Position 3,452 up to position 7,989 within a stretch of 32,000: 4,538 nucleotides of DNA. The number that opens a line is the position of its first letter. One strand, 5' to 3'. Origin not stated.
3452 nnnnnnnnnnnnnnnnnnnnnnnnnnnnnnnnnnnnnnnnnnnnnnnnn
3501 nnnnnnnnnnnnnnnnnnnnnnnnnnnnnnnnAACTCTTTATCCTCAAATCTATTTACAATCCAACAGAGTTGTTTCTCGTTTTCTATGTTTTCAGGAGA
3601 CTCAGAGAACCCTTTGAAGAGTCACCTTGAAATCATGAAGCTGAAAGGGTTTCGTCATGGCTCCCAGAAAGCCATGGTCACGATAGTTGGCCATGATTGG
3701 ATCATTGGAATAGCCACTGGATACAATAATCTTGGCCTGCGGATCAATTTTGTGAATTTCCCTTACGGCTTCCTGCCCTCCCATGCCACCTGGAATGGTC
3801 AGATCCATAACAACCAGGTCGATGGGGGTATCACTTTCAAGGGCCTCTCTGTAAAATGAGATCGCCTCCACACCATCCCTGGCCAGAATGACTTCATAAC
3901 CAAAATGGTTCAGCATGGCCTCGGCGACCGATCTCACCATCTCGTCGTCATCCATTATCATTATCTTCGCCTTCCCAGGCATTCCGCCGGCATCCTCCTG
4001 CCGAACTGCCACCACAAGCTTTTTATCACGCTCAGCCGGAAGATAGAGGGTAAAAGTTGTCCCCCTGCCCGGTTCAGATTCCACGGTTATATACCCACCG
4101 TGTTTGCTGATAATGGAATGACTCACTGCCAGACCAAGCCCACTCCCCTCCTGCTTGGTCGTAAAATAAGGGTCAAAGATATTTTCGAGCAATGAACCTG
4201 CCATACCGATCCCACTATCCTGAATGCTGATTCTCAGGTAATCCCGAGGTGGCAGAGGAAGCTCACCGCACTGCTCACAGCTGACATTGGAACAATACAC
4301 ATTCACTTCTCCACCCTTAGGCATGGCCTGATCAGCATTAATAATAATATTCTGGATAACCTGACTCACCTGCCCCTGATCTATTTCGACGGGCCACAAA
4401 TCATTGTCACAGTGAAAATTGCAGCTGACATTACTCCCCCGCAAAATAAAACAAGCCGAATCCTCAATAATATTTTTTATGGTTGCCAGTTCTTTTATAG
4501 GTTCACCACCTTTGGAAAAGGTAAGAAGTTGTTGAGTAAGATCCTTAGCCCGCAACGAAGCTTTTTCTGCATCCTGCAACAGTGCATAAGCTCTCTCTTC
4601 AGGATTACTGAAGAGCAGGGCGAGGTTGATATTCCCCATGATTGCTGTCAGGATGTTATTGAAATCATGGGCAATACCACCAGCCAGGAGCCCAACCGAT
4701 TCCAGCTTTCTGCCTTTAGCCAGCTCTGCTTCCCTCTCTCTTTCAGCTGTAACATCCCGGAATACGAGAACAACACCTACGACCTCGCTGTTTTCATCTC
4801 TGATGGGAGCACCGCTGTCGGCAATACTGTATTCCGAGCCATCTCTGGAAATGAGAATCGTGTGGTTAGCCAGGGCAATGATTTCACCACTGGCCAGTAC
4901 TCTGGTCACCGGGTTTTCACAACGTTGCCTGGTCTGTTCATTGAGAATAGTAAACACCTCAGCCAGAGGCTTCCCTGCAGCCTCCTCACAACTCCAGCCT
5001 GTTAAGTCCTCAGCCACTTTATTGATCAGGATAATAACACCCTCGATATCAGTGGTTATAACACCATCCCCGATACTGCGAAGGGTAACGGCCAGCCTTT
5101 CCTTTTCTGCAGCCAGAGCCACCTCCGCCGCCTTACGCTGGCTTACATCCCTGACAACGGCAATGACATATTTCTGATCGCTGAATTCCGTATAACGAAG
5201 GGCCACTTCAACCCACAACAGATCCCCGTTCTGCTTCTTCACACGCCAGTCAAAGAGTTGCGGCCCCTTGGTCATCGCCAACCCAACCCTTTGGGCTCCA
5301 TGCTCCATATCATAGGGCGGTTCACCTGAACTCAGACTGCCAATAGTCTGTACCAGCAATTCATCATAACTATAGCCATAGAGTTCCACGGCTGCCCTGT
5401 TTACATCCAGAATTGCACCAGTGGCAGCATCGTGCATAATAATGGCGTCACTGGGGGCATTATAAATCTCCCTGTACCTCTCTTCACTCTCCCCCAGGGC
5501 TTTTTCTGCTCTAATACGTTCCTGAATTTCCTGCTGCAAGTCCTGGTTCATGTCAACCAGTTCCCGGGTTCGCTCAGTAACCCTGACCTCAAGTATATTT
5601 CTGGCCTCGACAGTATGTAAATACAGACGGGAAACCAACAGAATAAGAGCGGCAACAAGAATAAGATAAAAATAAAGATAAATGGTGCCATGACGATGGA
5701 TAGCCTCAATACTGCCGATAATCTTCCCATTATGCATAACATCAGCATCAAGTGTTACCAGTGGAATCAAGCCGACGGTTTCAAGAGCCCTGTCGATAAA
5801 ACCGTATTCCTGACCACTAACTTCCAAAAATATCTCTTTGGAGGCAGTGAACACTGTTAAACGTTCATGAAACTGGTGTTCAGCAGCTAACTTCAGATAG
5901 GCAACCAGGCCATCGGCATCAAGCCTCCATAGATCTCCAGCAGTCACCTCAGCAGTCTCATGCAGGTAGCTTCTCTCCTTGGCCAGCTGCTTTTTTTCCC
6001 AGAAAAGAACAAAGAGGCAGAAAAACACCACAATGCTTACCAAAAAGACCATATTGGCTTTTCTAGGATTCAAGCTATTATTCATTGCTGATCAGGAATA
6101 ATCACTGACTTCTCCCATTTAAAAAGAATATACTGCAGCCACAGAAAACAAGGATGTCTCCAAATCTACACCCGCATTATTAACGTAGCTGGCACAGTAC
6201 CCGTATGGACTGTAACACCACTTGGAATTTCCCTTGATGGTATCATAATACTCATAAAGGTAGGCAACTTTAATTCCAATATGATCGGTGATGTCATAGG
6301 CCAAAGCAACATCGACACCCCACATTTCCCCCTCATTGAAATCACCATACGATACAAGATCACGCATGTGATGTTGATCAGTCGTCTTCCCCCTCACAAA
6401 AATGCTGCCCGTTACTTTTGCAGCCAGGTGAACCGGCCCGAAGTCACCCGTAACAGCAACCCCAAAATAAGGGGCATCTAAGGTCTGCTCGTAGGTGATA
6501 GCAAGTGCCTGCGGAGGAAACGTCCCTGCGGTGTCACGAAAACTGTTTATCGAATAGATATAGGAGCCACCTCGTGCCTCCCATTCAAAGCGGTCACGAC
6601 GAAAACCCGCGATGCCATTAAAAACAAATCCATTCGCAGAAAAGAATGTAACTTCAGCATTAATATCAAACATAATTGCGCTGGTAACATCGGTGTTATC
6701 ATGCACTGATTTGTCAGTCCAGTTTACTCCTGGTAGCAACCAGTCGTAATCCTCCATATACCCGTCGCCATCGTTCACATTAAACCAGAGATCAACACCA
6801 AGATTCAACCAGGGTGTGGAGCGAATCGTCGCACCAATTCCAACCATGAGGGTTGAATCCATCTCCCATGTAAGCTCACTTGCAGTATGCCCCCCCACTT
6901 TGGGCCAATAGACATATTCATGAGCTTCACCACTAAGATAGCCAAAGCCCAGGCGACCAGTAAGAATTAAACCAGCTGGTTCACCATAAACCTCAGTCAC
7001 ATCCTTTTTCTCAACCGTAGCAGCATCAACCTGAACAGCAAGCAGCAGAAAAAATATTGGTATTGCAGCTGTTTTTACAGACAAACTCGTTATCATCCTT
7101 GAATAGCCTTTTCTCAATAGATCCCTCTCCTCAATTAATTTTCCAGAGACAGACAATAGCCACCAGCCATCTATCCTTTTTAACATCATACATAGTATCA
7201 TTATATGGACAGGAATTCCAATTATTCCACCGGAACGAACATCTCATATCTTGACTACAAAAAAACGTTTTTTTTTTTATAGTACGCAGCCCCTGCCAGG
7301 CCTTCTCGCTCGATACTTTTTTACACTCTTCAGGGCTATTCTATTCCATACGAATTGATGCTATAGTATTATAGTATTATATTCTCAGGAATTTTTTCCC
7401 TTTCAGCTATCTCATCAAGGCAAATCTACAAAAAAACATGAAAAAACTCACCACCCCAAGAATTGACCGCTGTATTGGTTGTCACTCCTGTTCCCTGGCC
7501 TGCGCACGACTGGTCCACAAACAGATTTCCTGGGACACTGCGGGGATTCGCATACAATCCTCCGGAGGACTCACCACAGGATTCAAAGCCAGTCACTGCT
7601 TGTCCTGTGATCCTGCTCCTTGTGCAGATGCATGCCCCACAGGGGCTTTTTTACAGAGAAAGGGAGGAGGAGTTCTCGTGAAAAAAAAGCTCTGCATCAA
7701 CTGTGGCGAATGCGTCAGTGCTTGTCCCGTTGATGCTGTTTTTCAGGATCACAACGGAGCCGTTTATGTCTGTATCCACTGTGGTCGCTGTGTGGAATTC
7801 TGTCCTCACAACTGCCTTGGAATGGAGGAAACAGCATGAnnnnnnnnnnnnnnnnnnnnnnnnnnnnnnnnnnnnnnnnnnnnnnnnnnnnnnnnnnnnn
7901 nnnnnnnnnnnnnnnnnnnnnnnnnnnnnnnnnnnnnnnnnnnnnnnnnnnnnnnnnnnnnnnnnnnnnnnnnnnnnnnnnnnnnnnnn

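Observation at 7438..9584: AOR-family tungsto/molybdo-enzyme plus polyferredoxin translationally coupled to pgl: possible ferredoxin-linked aldehyde step in a bacterial ED pathway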

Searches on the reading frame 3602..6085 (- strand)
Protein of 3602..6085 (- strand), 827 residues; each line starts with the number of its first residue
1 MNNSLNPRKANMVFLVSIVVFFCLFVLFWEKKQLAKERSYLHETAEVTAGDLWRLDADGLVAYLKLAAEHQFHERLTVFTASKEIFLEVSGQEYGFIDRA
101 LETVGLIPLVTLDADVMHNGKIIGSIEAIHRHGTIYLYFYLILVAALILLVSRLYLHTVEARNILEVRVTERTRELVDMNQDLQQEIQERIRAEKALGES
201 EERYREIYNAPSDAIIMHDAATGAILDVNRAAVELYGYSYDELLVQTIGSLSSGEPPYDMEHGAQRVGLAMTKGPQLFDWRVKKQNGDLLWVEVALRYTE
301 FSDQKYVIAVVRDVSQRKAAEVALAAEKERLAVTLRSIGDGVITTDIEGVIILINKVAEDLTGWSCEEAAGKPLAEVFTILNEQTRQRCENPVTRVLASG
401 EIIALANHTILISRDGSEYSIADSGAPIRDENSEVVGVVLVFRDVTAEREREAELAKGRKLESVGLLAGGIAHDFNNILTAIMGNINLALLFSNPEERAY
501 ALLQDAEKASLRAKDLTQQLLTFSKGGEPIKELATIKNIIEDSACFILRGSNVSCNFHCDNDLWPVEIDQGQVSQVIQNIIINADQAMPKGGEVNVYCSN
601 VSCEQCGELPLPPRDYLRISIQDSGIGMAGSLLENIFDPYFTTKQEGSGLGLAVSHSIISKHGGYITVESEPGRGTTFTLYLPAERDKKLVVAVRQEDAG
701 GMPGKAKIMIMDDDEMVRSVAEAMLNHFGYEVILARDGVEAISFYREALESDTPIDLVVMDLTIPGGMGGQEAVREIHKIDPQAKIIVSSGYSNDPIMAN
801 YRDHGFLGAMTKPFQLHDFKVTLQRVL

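Call 7: search_protein_families(library=pfam, proteins=[window:3602-6085:-])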
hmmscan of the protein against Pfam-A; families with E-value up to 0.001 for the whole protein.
window:3602-6085:- (827 aa): 8 families
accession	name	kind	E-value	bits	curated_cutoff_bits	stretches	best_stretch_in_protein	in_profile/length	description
PF02518.31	HATPase_c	-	4.1e-26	92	26.4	1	569-685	2-110/111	Histidine kinase-, DNA gyrase B-, and HSP90-like ATPase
PF00989.32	PAS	-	4.2e-26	91.6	22.6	2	330-445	2-113/113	PAS fold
PF08448.16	PAS_4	-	1.8e-22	80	23.1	1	335-450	1-110/110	PAS fold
PF13426.13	PAS_9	-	4.8e-22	78.6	27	2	340-447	2-103/103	PAS domain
PF00072.30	Response_reg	-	2.8e-17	63.3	30.2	1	708-820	1-107/111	Response regulator receiver domain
PF13188.13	PAS_8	-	5.8e-17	61.4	21.8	2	202-247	1-46/65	PAS domain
PF08447.18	PAS_3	-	1.5e-10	41.6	25.6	1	352-439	2-86/89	PAS fold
PF00512.31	HisKA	-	2.6e-07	31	26.9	1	466-527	4-64/66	His Kinase A (phospho-acceptor) domain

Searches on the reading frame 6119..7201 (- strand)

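Call 7: search_protein_families(library=pfam, proteins=[window:6119-7201:-])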
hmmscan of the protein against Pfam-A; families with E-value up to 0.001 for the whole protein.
window:6119-7201:- (360 aa): 1 family
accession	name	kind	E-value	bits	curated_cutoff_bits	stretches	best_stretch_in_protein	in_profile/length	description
PF01278.26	Omptin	-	7.1e-53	180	22.6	1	83-360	8-283/283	Omptin family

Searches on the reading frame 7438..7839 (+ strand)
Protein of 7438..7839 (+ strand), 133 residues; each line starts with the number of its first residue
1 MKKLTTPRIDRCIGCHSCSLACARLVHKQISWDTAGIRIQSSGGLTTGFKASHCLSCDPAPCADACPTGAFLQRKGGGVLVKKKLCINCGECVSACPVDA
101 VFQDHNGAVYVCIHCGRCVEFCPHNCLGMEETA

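Call 3: search_protein_families(library=pfam, proteins=[window:7438-7839:+])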
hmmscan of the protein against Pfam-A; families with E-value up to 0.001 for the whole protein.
window:7438-7839:+ (133 aa): 14 families
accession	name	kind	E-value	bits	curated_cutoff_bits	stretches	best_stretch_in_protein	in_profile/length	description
PF12838.12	Fer4_7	-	1.4e-16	61.2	27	2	11-70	1-52/52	4Fe-4S dicluster domain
PF00037.32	Fer4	-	3.1e-15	55.7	21.1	2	83-101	5-23/24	4Fe-4S binding domain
PF13187.11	Fer4_9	-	1.4e-13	51.1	27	3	53-100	1-51/52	4Fe-4S dicluster domain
PF12797.12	Fer4_2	-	2e-12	46.6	24.5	1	79-98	3-22/22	4Fe-4S binding domain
PF12837.12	Fer4_6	-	1.4e-11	44.2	25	1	81-100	4-23/24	4Fe-4S binding domain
PF13237.11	Fer4_10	-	2.2e-11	43.9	25.5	2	81-123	4-53/53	4Fe-4S dicluster domain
PF13484.11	Fer4_16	-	1.8e-10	41.9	30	0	86-104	2-20/66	4Fe-4S double cluster binding domain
PF14697.11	Fer4_21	-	2e-10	41.1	35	1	81-129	3-59/59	4Fe-4S dicluster domain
PF12800.12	Fer4_4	-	3.1e-10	39.9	24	1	85-98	3-16/17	4Fe-4S binding domain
PF25160.1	LdpA_Fe-S-bd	-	4.2e-08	33.3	27.6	1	59-101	6-43/49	LdpA Fe-S cluster-binding domain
PF12798.12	Fer4_3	-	5.9e-08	33.4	27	0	86-100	1-15/15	4Fe-4S binding domain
PF13247.11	Fer4_11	-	7.1e-08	33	26.2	1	49-120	5-79/100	4Fe-4S dicluster domain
PF13183.11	Fer4_8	-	2e-07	31.8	27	0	85-105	4-25/68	4Fe-4S dicluster domain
PF13534.11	Fer4_17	-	8.3e-06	26.7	22.2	0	107-125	41-59/61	4Fe-4S dicluster domain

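Call 4: search_protein_families(library=ncbifam, proteins=[window:7438-7839:+])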
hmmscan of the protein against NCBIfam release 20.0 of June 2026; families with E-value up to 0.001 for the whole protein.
window:7438-7839:+ (133 aa): 65 families (the best 25 are shown)
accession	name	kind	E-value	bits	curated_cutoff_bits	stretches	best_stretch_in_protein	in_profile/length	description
NF038355.1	FDH3_beta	equivalog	3e-15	56.7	240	1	9-101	9-101/180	formate dehydrogenase FDH3 subunit beta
NF011569.0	PRK14993.1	equivalog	6.3e-14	52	416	1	10-115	51-162/244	tetrathionate reductase subunit TtrB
NF045797.1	DsrO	equivalog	1e-12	48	200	1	53-105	102-154/235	sulfate reduction electron transfer complex DsrMKJOP subunit DsrO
NF041715.1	arsenate_red_ArrB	equivalog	3.5e-12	46.3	450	1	9-102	9-105/233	arsenate respiratory reductase iron-sulfur subunit ArrB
NF058577.1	FdxA_fam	equivalog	3.8e-12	46.2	65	2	85-125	8-51/52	4Fe-4S ferredoxin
NF007658.0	PRK10330.1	equivalog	2.5e-11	43.4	260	1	9-100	9-103/181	electron transport protein HydN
NF040864.1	HgcB_ferredoxin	equivalog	3.4e-11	42.8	99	1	46-101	8-61/93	mercury methylation ferredoxin HgcB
NF007382.0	PRK09898.1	equivalog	9.8e-11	41.6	213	1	10-129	66-200/208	ferredoxin-like protein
NF009451.0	PRK12809.1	equivalog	1.5e-10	40.1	1154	1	1-127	1-134/639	formate-dependent uric acid utilization protein YgfT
TIGR01971.1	NuoI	subfamily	4.3e-10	39.2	113.05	1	8-71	40-98/121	NADH-quinone oxidoreductase, chain I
TIGR03149.1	cyt_nit_nrfC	equivalog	4.4e-10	39.3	377.6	1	11-102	47-143/225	cytochrome c nitrite reductase Fe-S protein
NF009408.0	PRK12769.1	equivalog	1.6e-09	36.4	1003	1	6-101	6-102/659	formate-dependent uric acid utilization protein AegA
TIGR02951.1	DMSO_dmsB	equivalog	1.9e-09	37.7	214.1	1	10-119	9-131/161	DMSO/selenate family reductase complex B subunit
NF045766.1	PhenlGlyoxDHPadI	equivalog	4.4e-09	35.6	700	1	9-131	11-137/443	NADH-dependent phenylglyoxylate dehydrogenase subunit beta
TIGR02512.1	FeFe_hydrog_A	subfamily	1.1e-08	34.4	405.95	2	10-73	7-69/375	[FeFe] hydrogenase, group A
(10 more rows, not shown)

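Call 59: search_solved_structures(query=window:7438-7839:+, max_evalue=0.001)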
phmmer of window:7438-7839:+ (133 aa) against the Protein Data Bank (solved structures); distinct sequences matched with E-value up to 0.001: 82 (the best 60 are shown).
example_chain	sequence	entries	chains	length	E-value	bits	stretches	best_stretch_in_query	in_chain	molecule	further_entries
9sw6_G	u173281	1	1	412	3.1e-19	72.5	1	86-127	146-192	Polyferredoxin protein MvhB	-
9sfi_O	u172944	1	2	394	1.3e-16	63.9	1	54-128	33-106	Ferredoxin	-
2vpw_B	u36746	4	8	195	6.5e-16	61.7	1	9-126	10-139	NRFC PROTEIN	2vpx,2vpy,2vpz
6x6u_B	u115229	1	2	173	4.3e-15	59.1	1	7-123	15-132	Oxidoreductase, Fe-S subunit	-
6x1o_B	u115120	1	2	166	4.9e-15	58.9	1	7-123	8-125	Oxidoreductase, Fe-S subunit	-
5t5i_F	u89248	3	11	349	8.8e-15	58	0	76-129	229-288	Tungsten formylmethanofuran dehydrogenase subunit fwdF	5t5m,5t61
9sw6_H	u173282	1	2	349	1.2e-13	54.4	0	76-129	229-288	Tungsten formylmethanofuran dehydrogenase, subunit F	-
7qv7_A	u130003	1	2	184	1.7e-12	50.6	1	10-101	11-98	Hydrogen dependent carbon dioxide reductase subunit HycB3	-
9mqx_E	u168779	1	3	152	2.6e-11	46.8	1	3-127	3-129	Fe-S-cluster-containing hydrogenase subunit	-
6cz7_B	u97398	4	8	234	6.6e-11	45.5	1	9-101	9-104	4Fe-4S ferredoxin, iron-sulfur binding domain protein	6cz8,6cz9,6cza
7qv7_B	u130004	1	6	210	4e-10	42.9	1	10-101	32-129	Hydrogen dependent carbon dioxide reductase subunit HycB4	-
9sfi_T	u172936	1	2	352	2.2e-09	40.5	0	76-128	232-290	4Fe-4S ferredoxin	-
9vap_B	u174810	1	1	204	4.9e-09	39.4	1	10-100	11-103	4Fe-4S dicluster domain-containing protein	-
7z0s_B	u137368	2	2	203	1.2e-08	38.2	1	11-101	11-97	Formate hydrogenlyase subunit 2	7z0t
2ivf_B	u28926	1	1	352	2e-08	37.5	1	51-119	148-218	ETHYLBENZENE DEHYDROGENASE BETA-SUBUNIT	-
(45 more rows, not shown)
